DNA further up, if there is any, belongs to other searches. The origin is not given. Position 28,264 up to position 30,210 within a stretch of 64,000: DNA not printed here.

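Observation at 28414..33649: Two-gene McrB(NxD)/DUF2357 pair with coiled coils in both partners: CoCoNuT-like type IV restriction variant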

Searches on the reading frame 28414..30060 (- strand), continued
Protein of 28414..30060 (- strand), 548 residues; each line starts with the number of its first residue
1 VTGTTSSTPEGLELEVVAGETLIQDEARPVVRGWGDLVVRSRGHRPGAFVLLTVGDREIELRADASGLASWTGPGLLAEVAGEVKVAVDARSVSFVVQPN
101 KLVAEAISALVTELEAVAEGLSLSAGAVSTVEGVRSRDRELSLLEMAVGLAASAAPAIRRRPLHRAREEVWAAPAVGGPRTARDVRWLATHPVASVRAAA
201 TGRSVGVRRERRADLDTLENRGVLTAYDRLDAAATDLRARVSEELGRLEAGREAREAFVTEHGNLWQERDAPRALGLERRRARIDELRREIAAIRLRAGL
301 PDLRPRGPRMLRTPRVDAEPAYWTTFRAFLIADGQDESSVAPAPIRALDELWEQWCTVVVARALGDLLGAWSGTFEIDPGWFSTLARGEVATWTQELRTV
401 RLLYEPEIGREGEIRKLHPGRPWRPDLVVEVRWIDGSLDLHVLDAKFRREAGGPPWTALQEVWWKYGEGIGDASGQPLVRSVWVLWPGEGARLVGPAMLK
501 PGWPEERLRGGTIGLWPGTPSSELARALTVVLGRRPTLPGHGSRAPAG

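Call 105: search_protein_families(library=padloc, proteins=[L029:7118-8485:+, L029:8527-9333:+, L026:15235-19485:+, L026:1621-3990:+, L025:3483-4664:+, L025:11230-11961:-, L024:615-1769:+, L024:1766-4822:+, L024:4894-5490:+, L026:4038-4802:+], max_evalue=0.0001)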
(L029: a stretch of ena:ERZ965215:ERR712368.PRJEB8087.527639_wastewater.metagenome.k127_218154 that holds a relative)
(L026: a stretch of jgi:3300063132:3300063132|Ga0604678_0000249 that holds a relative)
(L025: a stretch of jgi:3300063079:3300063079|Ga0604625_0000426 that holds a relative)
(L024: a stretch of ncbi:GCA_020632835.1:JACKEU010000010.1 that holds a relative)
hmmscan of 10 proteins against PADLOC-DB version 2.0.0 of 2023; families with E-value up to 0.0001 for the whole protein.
L029:7118-8485:+ (455 aa): 73 families (the best 25 are shown)
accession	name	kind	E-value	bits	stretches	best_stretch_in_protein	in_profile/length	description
PDLC00283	PtuA1|PtuA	-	8.8e-21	72.5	1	349-440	252-345/448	AAA ATPase domain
PDLC02980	AriA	-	3.5e-20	71.2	1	334-439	174-303/304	-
PDLC04164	AriA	-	7.5e-20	69.5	1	333-440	130-237/253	-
PDLC00303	PtuA1|PtuA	-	7.1e-18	62.9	1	327-439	166-282/386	AAA ATPase domain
PDLC00273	PtuA1|PtuA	-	2.2e-17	61.2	1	359-440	190-270/375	AAA ATPase domain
PDLC00266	PtuA1|PtuA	-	3.1e-17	61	1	357-440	297-381/483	AAA ATPase domain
PDLC00289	PtuA1|PtuA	-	3.4e-17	60.6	1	362-441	217-294/404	AAA ATPase domain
PDLC00265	PtuA1|PtuA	-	4.2e-17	60.4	1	333-435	275-368/479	AAA ATPase domain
PDLC00271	PtuA1|PtuA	-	2.5e-16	58.2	1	322-443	202-326/421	AAA ATPase domain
PDLC02979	AriA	-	1.4e-15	56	1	287-439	264-373/373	-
PDLC00285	PtuA1|PtuA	-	4.6e-15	53.8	1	358-440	247-331/432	AAA ATPase domain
PDLC00290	PtuA1|PtuA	-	2.5e-13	48.2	1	387-440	263-314/414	AAA ATPase domain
PDLC00278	PtuA1|PtuA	-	5.3e-13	47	1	364-439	245-331/436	AAA ATPase domain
PDLC02913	ATPase_I-A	-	5e-12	43.7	1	362-439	321-407/508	-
PDLC04235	PDC-M01A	-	7.6e-12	42.9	1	359-438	336-415/510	-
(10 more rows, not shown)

L029:8527-9333:+ (268 aa): 1 family
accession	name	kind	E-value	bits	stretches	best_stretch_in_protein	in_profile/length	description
PDLC02983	AriB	-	1.2e-11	43.2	1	10-215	4-222/236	-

L026:15235-19485:+ (1416 aa): 34 families (the best 25 are shown)
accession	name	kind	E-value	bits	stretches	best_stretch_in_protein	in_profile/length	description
PDLC02512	PglW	-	0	1041.9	1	6-1412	4-1398/1403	PglW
PDLC04138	mad6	-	3.7e-61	205.9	2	491-738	45-308/659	mads_6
PDLC04042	PD-T4-6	-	3.4e-54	182.5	2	493-752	5-280/292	-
PDLC04053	PD-T4-6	-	4.6e-47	159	2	497-760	9-287/311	-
PDLC04061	PD-T4-6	-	1.2e-36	125.3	2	492-756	11-295/510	-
PDLC03920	MkoA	-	1.2e-35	121.1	2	238-414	46-229/1112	-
PDLC04044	PD-T4-6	-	3.9e-34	116.4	2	231-419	68-246/372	-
PDLC04054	PD-T4-6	-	1.2e-33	115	2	495-776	9-309/347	-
PDLC02513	PglW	-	4.9e-33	111.5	1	43-743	38-726/1413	PglW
PDLC04047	PD-T4-6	-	9.5e-32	108.4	2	490-751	3-279/327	-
PDLC04041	PD-T4-6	-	4.4e-29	100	2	494-762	25-311/443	-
PDLC04043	PD-T4-6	-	8.7e-26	89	2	495-746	13-279/452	-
PDLC04057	PD-T4-6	-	2.5e-25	87.4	2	492-753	3-279/443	-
PDLC04039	PD-T4-6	-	3.2e-25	87.1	2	488-749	6-280/458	-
PDLC04046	PD-T4-6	-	3.9e-25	86.9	2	503-756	19-295/427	-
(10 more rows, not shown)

L026:1621-3990:+ (789 aa): 0 families

L025:3483-4664:+ (393 aa): 0 families

L025:11230-11961:- (243 aa): 8 families
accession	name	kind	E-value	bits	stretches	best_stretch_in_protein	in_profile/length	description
PDLC01466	Cas6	-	5.6e-18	63.4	1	37-241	39-220/223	"CAS-I,CAS-II,CAS-III,CAS-IV,CAS-V,CAS-VI; crRNAmaturation"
PDLC01650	Cas6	-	3e-17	61.5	1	124-236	1-102/102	"CAS-I,CAS-II,CAS-III,CAS-IV,CAS-V,CAS-VI; crRNAmaturation"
PDLC00956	Cas6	-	8.8e-11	40.7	1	117-238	82-199/200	CRISPR-associated endoribonuclease Cas6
PDLC01265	Cas6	-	3.1e-09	35.9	1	64-238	24-178/179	"CAS-I,CAS-II,CAS-III,CAS-IV,CAS-V,CAS-VI; crRNAmaturation"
PDLC02044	Cas6d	-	1.2e-08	32.8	1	22-238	29-255/260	-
PDLC01200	Cas6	-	3.7e-06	24.4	0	199-242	224-271/273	"CAS-I,CAS-III-B; crRNAmaturation"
PDLC01477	Cas6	-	4e-06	24.6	1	118-241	165-295/296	"CAS-I,CAS-II,CAS-III,CAS-IV,CAS-V,CAS-VI; crRNAmaturation"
PDLC02043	Cas6d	-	9e-06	23.7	0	198-242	223-271/273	-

L024:615-1769:+ (384 aa): 0 families

L024:1766-4822:+ (1018 aa): 11 families
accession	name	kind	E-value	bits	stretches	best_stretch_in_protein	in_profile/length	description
PDLC03859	LmuB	-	1.6e-26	91.7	2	16-410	14-468/611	-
PDLC04135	mad3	-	2.2e-22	78.1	1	6-1012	5-346/374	mads_3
PDLC03865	LmuB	-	1.4e-18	64.6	1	6-508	6-519/1007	-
PDLC04140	mad8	-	4.6e-11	40.8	0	26-182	27-101/314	mads_8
PDLC03868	LmuB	-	1.4e-07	28.2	1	261-784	263-769/1035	-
PDLC02747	PbeC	-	2.3e-07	28.1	1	6-62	6-62/632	PbeC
PDLC02740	PbeC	-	3.6e-07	27.4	1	6-62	6-64/648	PbeC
PDLC02668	DndD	-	2.9e-06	24.5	1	6-60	6-64/659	DndD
PDLC02731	PbeC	-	1.2e-05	22.4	1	6-60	6-65/645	PbeC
PDLC02667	DndD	-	3.3e-05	20.9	0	6-55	6-61/657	DndD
PDLC03863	LmuB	-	6.8e-05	19.7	0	18-129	18-128/610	-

L024:4894-5490:+ (198 aa): 0 families

L026:4038-4802:+ (254 aa): 0 families
